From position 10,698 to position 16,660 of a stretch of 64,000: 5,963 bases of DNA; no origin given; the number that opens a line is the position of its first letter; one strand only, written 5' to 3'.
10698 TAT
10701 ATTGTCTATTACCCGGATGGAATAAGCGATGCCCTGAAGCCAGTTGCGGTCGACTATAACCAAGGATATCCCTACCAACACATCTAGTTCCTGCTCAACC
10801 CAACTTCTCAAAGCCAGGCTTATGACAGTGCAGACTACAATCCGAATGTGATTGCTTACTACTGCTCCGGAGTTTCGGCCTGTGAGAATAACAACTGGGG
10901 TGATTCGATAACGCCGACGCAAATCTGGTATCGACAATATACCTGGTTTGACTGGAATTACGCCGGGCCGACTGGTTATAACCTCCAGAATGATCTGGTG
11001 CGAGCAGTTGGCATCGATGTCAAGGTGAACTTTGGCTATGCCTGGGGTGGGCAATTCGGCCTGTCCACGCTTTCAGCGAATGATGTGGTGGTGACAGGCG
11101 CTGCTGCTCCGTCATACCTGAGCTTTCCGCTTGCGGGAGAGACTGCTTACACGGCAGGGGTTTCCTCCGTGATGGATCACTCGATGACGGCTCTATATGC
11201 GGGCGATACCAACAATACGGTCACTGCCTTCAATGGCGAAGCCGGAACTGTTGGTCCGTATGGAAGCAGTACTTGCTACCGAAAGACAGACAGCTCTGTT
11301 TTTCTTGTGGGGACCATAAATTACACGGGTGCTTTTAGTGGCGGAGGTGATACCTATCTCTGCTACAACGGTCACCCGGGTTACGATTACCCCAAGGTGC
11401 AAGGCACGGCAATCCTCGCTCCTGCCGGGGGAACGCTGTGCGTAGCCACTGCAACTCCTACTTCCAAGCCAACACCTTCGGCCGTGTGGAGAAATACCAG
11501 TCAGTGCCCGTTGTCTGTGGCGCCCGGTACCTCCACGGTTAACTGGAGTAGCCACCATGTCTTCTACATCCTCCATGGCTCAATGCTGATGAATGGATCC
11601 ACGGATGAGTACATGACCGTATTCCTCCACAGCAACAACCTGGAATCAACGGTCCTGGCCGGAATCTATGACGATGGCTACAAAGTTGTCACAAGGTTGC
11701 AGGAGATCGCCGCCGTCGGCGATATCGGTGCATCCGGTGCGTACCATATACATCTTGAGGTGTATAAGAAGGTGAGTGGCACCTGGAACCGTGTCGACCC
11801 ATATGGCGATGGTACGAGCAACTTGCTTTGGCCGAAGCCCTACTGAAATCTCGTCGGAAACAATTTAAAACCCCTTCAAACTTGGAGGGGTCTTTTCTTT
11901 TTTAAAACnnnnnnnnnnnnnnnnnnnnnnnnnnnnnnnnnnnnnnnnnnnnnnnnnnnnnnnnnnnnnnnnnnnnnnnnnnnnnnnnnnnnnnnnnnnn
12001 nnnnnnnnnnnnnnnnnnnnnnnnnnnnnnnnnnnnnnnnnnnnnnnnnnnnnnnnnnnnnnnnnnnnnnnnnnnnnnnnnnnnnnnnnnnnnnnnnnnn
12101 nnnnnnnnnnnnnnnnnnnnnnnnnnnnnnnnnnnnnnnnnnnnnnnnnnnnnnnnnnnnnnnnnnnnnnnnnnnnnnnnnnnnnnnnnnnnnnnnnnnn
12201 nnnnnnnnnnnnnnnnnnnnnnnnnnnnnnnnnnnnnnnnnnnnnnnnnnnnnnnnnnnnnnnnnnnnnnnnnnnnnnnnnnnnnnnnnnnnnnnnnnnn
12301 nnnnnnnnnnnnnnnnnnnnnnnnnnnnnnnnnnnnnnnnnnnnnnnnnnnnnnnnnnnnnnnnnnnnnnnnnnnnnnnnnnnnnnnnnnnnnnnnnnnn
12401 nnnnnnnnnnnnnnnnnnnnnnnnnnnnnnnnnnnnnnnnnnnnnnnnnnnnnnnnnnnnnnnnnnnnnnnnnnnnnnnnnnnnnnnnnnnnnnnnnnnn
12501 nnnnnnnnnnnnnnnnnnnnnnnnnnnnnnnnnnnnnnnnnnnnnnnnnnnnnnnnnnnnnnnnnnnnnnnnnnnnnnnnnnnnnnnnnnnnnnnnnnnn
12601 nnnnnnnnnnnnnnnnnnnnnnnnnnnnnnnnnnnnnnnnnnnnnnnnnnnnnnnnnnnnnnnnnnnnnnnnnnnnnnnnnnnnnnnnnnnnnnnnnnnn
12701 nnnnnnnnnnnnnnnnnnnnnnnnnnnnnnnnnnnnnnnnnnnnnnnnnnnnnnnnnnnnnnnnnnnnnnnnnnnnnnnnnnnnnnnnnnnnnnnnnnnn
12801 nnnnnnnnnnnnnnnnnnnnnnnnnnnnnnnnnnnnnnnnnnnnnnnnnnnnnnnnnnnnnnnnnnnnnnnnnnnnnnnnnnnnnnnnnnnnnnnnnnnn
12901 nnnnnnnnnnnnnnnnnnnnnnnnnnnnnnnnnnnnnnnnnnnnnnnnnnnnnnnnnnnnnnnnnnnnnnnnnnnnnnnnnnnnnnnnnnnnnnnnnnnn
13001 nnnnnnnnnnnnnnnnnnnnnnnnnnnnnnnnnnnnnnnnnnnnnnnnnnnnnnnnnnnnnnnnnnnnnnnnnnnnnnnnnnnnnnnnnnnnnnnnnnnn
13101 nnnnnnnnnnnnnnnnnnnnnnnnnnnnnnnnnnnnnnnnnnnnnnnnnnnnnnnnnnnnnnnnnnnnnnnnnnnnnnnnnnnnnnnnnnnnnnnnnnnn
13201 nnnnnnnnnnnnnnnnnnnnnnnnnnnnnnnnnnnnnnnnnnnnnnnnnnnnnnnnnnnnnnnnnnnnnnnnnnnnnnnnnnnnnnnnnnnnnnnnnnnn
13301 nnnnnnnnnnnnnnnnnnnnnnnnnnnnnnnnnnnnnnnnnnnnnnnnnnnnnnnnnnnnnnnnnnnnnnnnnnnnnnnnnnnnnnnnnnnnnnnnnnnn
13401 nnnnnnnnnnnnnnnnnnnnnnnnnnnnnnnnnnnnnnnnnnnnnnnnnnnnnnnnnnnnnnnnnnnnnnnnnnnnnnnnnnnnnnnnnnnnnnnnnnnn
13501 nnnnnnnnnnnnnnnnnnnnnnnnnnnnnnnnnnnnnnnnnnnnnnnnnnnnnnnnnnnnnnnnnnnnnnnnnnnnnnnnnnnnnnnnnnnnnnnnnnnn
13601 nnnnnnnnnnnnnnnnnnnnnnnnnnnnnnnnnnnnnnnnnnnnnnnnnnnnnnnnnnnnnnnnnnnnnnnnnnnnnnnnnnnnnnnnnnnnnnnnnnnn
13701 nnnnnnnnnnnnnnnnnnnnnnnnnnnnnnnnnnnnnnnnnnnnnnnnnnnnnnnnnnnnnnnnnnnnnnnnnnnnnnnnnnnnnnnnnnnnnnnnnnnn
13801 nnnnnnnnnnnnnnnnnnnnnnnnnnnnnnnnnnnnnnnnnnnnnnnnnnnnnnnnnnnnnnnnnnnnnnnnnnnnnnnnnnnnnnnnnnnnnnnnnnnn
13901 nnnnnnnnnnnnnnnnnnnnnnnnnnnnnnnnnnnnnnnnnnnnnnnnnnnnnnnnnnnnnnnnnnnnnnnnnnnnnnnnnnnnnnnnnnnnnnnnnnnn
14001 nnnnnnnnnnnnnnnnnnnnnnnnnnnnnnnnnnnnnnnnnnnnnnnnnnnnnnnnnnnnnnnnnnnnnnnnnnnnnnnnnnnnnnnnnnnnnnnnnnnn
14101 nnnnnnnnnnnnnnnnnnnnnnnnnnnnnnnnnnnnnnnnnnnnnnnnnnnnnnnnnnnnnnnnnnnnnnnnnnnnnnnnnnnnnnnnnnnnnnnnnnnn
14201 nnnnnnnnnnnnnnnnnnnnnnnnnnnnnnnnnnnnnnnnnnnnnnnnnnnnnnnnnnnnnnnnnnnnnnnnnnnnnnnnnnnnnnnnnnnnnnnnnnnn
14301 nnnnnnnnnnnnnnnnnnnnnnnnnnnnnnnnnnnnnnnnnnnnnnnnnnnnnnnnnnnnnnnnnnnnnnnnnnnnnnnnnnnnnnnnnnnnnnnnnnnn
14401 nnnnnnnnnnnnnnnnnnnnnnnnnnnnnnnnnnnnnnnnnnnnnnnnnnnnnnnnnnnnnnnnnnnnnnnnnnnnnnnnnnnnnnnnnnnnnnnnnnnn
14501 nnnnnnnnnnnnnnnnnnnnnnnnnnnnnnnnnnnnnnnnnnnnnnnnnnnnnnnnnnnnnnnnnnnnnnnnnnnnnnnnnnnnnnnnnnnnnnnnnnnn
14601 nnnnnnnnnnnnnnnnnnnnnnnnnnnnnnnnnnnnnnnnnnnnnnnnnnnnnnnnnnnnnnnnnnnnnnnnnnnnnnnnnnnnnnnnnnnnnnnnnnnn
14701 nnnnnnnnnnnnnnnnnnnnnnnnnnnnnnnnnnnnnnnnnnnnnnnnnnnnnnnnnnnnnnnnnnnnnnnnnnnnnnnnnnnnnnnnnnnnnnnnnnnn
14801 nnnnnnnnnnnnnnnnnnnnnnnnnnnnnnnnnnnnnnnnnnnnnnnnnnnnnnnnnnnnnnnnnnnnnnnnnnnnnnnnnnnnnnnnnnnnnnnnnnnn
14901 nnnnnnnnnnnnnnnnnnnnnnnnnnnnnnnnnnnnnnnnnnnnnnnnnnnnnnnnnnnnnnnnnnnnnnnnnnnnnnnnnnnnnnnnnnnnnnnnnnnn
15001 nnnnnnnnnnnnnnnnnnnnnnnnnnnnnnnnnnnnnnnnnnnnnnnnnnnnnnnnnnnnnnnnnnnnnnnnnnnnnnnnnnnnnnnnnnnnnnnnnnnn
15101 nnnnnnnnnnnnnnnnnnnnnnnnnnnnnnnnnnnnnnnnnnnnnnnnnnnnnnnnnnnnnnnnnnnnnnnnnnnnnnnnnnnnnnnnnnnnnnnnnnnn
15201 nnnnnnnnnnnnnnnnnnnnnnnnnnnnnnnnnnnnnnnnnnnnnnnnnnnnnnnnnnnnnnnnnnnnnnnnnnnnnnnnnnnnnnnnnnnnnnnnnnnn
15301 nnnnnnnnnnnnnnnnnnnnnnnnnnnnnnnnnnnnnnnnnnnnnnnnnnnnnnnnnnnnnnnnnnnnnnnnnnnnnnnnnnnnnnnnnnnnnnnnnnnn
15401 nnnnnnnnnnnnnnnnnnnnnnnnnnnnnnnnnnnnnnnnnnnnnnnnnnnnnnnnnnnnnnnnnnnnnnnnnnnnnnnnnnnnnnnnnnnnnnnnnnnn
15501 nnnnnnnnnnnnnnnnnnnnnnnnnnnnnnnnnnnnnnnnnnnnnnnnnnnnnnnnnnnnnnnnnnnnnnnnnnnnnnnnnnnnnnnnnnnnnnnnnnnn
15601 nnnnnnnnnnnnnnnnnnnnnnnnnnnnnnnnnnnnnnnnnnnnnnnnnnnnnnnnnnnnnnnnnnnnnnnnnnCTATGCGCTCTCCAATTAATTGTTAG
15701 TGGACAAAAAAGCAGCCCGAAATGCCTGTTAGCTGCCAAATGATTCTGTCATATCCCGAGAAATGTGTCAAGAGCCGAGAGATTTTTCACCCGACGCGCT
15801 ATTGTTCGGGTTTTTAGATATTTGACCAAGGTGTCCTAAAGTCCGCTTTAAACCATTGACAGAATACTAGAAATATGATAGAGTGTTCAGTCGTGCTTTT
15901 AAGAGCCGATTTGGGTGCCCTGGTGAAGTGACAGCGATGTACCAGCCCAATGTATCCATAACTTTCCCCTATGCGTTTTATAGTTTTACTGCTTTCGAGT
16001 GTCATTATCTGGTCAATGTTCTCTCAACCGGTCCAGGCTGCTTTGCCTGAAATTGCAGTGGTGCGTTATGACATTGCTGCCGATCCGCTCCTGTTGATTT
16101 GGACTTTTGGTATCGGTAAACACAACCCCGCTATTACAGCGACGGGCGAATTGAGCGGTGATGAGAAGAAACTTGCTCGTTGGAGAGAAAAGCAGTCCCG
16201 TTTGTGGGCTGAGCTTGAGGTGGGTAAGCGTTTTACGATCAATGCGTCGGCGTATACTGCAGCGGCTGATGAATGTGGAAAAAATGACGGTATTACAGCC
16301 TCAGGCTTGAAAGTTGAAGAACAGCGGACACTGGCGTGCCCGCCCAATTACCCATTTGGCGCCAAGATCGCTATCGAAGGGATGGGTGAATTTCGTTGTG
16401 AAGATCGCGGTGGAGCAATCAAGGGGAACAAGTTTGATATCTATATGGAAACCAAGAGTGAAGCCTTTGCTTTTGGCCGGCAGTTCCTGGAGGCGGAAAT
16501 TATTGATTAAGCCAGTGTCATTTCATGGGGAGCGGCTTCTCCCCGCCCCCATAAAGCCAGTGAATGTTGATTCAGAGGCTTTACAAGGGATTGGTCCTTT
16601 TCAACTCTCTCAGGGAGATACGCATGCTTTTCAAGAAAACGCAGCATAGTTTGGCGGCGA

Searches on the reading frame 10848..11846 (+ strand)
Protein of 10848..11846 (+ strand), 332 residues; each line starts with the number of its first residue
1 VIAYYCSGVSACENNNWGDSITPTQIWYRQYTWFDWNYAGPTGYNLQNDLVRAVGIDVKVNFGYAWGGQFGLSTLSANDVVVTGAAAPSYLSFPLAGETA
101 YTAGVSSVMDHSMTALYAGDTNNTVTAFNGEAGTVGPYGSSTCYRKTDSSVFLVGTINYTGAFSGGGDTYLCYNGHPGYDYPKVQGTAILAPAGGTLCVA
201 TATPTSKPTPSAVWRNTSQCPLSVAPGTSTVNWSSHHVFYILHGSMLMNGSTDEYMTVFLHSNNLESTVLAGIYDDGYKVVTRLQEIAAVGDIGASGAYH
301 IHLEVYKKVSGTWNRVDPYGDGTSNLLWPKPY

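Call 10: search_protein_families(library=pfam, proteins=[window:10848-11846:+])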
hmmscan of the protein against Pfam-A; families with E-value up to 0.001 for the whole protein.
window:10848-11846:+ (332 aa): 1 family
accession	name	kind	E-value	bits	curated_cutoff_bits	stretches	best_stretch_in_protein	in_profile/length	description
PF01551.29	Peptidase_M23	-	4e-05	24.2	28.7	0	244-308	34-90/96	Peptidase family M23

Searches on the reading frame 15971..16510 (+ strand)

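Call 13: search_protein_families(library=pfam, proteins=[window:15971-16510:+], max_evalue=0.01)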
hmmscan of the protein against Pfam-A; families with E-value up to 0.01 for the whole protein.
window:15971-16510:+ (179 aa): 1 family
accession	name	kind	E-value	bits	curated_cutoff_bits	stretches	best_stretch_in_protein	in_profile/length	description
PF06725.17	3D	-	3.1e-10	40.5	23.8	1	120-173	2-66/72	3D domain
